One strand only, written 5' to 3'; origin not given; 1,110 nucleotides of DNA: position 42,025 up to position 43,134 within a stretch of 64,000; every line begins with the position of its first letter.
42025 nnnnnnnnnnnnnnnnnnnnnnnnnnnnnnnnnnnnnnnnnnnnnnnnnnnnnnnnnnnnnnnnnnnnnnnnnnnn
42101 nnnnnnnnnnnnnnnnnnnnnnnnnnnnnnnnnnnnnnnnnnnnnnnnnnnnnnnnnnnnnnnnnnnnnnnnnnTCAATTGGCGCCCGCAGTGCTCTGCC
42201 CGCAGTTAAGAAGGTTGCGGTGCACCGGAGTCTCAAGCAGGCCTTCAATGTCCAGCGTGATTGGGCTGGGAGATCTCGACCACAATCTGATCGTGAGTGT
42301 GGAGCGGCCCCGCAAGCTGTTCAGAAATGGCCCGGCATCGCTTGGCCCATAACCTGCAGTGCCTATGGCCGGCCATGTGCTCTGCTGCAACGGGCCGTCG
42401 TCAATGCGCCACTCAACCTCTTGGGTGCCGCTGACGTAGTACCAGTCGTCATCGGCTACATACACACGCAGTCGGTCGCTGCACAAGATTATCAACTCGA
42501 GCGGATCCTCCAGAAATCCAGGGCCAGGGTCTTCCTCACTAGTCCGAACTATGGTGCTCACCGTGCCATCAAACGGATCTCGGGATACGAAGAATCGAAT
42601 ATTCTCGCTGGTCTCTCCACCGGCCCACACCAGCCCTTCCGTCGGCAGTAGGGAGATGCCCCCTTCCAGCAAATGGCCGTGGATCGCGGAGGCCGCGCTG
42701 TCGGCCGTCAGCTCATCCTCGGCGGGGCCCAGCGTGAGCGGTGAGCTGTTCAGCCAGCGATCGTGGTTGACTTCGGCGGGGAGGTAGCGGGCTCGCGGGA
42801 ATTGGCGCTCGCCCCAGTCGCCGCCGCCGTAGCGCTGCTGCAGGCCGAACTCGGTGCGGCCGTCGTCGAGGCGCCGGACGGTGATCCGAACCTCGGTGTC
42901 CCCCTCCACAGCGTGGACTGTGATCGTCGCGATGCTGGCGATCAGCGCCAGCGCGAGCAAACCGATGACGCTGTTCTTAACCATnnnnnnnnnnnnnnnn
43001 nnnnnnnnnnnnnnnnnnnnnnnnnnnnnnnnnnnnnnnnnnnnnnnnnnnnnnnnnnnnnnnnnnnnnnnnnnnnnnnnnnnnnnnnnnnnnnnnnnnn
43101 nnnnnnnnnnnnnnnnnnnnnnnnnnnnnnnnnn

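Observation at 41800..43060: Recent ~315-bp direct duplication covering the 5' coding ends of paralogs C and D plus a conserved ~60-nt upstream leader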

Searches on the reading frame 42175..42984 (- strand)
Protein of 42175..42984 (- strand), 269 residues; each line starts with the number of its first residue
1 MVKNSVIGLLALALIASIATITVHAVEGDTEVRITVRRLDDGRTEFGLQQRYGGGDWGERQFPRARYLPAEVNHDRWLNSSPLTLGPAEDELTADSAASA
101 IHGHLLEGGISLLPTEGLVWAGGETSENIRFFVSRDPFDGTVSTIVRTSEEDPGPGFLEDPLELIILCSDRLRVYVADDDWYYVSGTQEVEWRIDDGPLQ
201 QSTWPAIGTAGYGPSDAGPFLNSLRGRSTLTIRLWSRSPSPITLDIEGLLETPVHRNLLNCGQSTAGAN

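Call 6: search_protein_families(library=pfam, proteins=[window:42175-42984:-], max_evalue=1)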
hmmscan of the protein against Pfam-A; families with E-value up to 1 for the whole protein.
window:42175-42984:- (269 aa): 0 families

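Call 11: find_homologous_proteins(query=window:42175-42984:-, max_evalue=0.001)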
Query window:42175-42984:- (269 aa): 65 proteins with E <= 0.001 among 1884 candidates.
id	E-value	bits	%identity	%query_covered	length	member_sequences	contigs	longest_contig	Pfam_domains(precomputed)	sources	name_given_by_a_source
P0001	2.5e-178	609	100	100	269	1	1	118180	-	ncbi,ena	-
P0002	1.4e-141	489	83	100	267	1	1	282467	-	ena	-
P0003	8.8e-61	224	44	99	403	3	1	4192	-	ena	-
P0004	1.2e-43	168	39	99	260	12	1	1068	-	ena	-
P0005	3.3e-38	150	29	87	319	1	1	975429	-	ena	-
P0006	8.6e-36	142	54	35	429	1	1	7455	PF23598.2,PF00560.40,PF12799.14,PF13855.13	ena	-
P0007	1.7e-35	141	56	26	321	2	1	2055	-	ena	-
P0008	3.7e-35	140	52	26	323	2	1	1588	-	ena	-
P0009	3.9e-33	133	55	26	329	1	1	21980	-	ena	-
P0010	9.0e-33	132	59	23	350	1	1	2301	-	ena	-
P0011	4.3e-32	130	53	26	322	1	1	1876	-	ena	-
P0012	8.0e-32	129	50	33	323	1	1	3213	-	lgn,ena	-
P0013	6.9e-30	122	42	38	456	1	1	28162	PF13540.13,PF25390.2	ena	-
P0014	9.8e-30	122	43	38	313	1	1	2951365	PF13540.13,PF25390.2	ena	-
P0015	1.5e-28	118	49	31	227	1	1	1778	-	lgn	-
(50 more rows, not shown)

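Call 12: find_encoding_contigs(protein=P0002, flank=6000, max_places=4)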
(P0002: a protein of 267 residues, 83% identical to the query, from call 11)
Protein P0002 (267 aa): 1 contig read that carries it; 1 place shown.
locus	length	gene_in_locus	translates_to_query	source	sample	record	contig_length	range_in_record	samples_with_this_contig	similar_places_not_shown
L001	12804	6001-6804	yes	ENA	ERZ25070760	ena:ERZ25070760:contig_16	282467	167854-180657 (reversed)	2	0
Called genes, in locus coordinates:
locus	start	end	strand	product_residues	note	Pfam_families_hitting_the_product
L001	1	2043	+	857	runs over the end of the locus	PF01804:Penicil_amidase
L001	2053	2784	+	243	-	PF00378:ECH_1, PF16113:ECH_2 (faint)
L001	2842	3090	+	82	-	-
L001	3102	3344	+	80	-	-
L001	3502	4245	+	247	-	PF00378:ECH_1, PF16113:ECH_2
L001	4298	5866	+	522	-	PF00501:AMP-binding, PF13193:AMP-binding_C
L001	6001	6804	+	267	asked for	-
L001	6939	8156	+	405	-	-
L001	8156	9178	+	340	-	PF01476:LysM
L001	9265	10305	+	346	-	-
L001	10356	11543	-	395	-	PF00441:Acyl-CoA_dh_1 (weak), PF08028:Acyl-CoA_dh_2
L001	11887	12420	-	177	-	PF13274:SocA_Panacea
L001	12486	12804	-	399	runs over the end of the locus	PF00441:Acyl-CoA_dh_1, PF08028:Acyl-CoA_dh_2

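Call 13: find_encoding_contigs(protein=P0001, flank=1000, max_places=3)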
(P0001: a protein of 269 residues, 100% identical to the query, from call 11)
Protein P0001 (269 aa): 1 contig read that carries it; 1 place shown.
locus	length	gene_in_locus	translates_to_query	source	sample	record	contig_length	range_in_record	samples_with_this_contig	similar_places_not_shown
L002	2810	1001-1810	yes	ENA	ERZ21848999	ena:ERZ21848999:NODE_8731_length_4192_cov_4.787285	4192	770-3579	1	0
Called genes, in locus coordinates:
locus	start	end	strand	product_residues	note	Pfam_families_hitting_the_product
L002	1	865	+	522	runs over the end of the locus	PF00501:AMP-binding, PF13193:AMP-binding_C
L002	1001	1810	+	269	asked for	-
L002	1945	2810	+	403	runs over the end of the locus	-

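Call 14: find_encoding_contigs(protein=P0003, flank=5000, max_places=4)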
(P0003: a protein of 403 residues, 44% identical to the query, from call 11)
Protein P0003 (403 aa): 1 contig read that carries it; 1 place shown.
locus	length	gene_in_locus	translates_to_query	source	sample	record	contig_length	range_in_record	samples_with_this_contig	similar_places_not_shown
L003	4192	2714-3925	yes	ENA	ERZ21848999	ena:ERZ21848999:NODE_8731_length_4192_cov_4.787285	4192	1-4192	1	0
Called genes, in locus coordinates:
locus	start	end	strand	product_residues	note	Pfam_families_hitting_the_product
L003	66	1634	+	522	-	PF00501:AMP-binding, PF13193:AMP-binding_C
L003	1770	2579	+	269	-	-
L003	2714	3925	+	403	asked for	-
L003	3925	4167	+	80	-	-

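Call 35: list_cluster_members(proteins=[P0001, P0002])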
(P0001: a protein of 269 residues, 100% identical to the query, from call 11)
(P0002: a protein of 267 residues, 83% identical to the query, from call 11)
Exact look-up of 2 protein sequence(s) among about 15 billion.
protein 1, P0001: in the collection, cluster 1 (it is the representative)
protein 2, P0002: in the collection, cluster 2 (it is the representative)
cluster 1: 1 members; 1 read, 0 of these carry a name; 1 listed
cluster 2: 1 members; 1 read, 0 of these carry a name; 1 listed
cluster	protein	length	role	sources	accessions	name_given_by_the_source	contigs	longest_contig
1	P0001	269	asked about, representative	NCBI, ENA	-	-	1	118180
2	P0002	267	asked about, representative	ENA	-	-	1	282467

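Call 44: predict_structure(alignment_id=A3)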
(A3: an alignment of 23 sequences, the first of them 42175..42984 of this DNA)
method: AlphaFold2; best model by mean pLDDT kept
length: 269 residues; sequences in the alignment: 23
mean_pLDDT: 73.8   pTM: 0.57
mean pLDDT of the five models: 73.8, 72.0, 71.7, 71.4, 69.6
residues with pLDDT >= 90: 94; 70-90: 78; 50-70: 44; < 50: 53
segments of 3 or more residues with pLDDT < 50: 1-4, 16-18, 24-27, 74-109, 266-269
pLDDT, mean of each block of 10 residues (from residue 1): 51 50 52 74 74 76 59 47 43 29 38 71 92 89 93 72 93 91 90 97 93 94 95 88 95 89 54
secondary structure, 60 per line:
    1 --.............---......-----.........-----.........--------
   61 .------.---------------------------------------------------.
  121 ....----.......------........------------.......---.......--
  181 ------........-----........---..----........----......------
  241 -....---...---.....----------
elements in order: H3-15 E19-24 E30-38 E44-52 E120-124 E129-135 E142-149 E162-168 E172-178 E187-194 E200-207 H217-224 E229-234 E242-245 H255-259

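Call 47: fold_search(model_id=the predicted structure, library=pdb)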
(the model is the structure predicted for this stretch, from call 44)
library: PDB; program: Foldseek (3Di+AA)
matches with E <= 10: 279; with E <= 0.001: 0
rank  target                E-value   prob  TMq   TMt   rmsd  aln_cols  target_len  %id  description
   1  7t25_E                6.5e-02  0.09  0.10  0.11  18.8       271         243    9  OspA-Fab 319-44 complex structure (released 2022-12-14)
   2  8tvj_E                2.3e-01  0.13  0.16  0.17  13.4       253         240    9  Fab 227-1 in complex with OspA (released 2024-08-28)
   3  1vkd_B                2.3e-01  0.08  0.14  0.11  18.6       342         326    7  Crystal structure of a predicted glycosidase (tm1225) from thermotoga maritima msb8 at 2.10 A resolution (released 2004-05-25)
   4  8tvd_E                2.6e-01  0.10  0.15  0.17  16.4       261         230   10  Fab 221-11 in complex with OspA (released 2024-08-28)
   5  2an6_A                3.1e-01  0.12  0.13  0.17  13.3       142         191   12  Protein-peptide complex (released 2006-05-30)
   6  9n73_LI               3.1e-01  0.12  0.16  0.08  17.3       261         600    6  SSU processome maturation and disassembly, State G (released 2025-10-29)
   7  3pig_A                3.2e-01  0.07  0.13  0.08  17.5       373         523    8  beta-fructofuranosidase from Bifidobacterium longum (released 2011-04-27)
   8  9n6e_I                3.8e-01  0.06  0.13  0.18  13.3       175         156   10  L9-targeting immunogen bound to three copies of L9 Fab (released 2025-12-10)
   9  9g33_UH               4.9e-01  0.08  0.16  0.08  16.7       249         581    6  Stalled 90S - Utp23-Krr1-deltaC3 (released 2025-06-18)
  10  3a71                  4.9e-01  0.07  0.13  0.11  16.8       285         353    8  High resolution structure of Penicillium chrysogenum alpha-L-arabinanase (released 2010-09-15)
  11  1eus                  5.5e-01  0.10  0.15  0.12  16.7       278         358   12  SIALIDASE COMPLEXED WITH 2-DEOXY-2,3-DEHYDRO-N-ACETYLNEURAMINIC ACID (released 1997-01-11)
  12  5hdw                  5.5e-01  0.07  0.11  0.20  17.0       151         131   10  ApaG Domain of FBxo3 (released 2016-04-06)
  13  3ckf                  5.5e-01  0.05  0.11  0.13  17.3       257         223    9  The crystal structure of OspA deletion mutant (released 2009-01-27)
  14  2w5n                  6.1e-01  0.05  0.13  0.10  19.5       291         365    6  Native structure of the GH93 alpha-L-arabinofuranosidase of Fusarium graminearum (released 2009-03-03)
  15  2ya7_B                8.4e-01  0.07  0.15  0.09  21.7       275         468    9  Crystal structure of Streptococcus pneumoniae NanA (TIGR4) in complex with Zanamivir (released 2011-04-27)
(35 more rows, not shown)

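Call 54: search_protein_families(library=ncbifam, proteins=[window:42175-42984:-], max_evalue=1)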
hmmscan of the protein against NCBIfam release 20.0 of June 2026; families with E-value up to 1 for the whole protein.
window:42175-42984:- (269 aa): 0 families

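Call 55: search_solved_structures(query=A3, max_evalue=1)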
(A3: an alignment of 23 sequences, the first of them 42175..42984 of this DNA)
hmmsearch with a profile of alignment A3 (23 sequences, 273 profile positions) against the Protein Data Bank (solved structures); distinct sequences matched with E-value up to 1: 0.

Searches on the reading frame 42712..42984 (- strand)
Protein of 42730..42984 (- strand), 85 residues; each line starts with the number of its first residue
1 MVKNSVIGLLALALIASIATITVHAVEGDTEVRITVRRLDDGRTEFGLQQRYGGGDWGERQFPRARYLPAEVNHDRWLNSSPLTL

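Call 20: find_related_loci(query=A2, collection=genome_contigs, flank=3000)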
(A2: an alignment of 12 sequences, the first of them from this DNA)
Query A2 (91 aa) in genome_contigs; peptide patterns used: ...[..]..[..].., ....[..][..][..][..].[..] (x = any residue, [..] = any of these).
245 stretches matched a pattern; 190 encode a relative of the query (tblastn E <= 1e-3); the best 80 are kept; 80 distinct loci.
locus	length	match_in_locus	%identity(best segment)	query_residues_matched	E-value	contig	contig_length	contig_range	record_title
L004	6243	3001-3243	58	2-85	8e-27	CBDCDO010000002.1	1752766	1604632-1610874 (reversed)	MAG: Dehalococcoidia bacterium isolate 8a6c8105-bb6e-4bad-94d5-fb500f7a6651 genome assembly, contig: contig_2, whole gen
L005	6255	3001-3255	56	3-88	1e-25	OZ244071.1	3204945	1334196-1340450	MAG: Dehalococcoidia bacterium isolate 772cc28d-f118-45af-92c8-bcb28103da5b genome assembly, chromosome: 1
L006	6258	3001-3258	54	1-85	1e-24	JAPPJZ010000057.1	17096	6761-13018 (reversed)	MAG: Chloroflexota bacterium isolate RHO2_bin_60 NODE_4218_length_17096_cov_13.945191, whole genome shotgun sequence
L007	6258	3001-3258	54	1-86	1e-24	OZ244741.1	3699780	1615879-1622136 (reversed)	MAG: Dehalococcoidia bacterium isolate 3ca8c83b-605f-4fcd-bc6c-fe95b3c2bdbe genome assembly, chromosome: 1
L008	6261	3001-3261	58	7-89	7e-24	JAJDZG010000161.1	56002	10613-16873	MAG: Dehalococcoidia bacterium isolate jk18x40bins.26 k141_2224441, whole genome shotgun sequence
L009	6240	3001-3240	49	12-91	7e-23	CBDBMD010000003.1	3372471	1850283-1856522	MAG: Dehalococcoidia bacterium isolate 82647b19-91a1-4440-b29b-303ca9d817fb genome assembly, contig: contig_3, whole gen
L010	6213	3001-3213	56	20-91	2e-22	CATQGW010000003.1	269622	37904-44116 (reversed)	MAG: uncultured Dehalococcoidia bacterium isolate 6a0e96f9-4ae1-4976-a57e-aaa65d381751 genome assembly, contig: contig_3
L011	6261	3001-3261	52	1-85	2e-22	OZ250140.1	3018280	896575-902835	MAG: Dehalococcoidia bacterium isolate 92aeaa82-693a-41dc-a6aa-2cafd19afa0f genome assembly, chromosome: 1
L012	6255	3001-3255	52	1-85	2e-22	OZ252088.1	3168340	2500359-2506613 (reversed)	MAG: Dehalococcoidia bacterium isolate 7426c3d5-a751-4d37-bde8-e0e91f06c8c3 genome assembly, chromosome: 1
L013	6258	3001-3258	49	1-86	4e-22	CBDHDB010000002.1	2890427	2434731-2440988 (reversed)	MAG: Dehalococcoidia bacterium isolate 822cf7f2-f088-4de1-b96c-ebc5a35fe4d4 genome assembly, contig: contig_2, whole gen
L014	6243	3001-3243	47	5-85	5e-22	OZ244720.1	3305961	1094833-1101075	MAG: Dehalococcoidia bacterium isolate 9e3a45bd-a01b-43fc-9133-5d91322e70de genome assembly, chromosome: 1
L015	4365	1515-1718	54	18-85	2e-21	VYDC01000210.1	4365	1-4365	MAG: Chloroflexi bacterium isolate SB0675_bin_30 NODE_6775_length_4365_cov_6.353828, whole genome shotgun sequence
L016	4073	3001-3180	64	28-88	2e-21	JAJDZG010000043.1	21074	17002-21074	MAG: Dehalococcoidia bacterium isolate jk18x40bins.26 k141_241111, whole genome shotgun sequence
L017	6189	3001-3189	57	29-91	2e-21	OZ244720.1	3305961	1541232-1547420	MAG: Dehalococcoidia bacterium isolate 9e3a45bd-a01b-43fc-9133-5d91322e70de genome assembly, chromosome: 1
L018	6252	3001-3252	49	7-90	2e-21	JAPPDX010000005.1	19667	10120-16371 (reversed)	MAG: bacterium isolate IRC4_bin_37 NODE_1769_length_19667_cov_13.1987, whole genome shotgun sequence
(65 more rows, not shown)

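Call 68: search_protein_representatives(protein=window:42730-42984:-)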
Query: 85 residues. Proteins with E-value up to 0.001 (for the whole library): 1216; up to 1e-10: 620; up to 1e-30: 58. The best 150 are listed.
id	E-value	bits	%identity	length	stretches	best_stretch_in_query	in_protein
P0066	4.1e-65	231.2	53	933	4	11-84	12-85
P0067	2.6e-63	225.5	56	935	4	9-84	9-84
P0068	5.7e-60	214.8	55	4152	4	26-85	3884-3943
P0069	5.2e-56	202.2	54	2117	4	27-84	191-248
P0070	2.5e-55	200.0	52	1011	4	29-85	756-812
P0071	2.5e-53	193.7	55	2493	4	25-83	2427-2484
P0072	1.5e-52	191.2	53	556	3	5-85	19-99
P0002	5.8e-48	176.6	98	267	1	1-85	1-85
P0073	2.2e-44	165.1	48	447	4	20-84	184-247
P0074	3.8e-43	161.2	51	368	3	7-85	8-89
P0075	7.4e-42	157.1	55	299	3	6-85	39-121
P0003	2.8e-41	155.3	85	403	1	1-85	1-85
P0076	4.7e-39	148.2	44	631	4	9-83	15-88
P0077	1.4e-37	143.5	59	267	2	1-84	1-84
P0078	7.8e-37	141.1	55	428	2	10-84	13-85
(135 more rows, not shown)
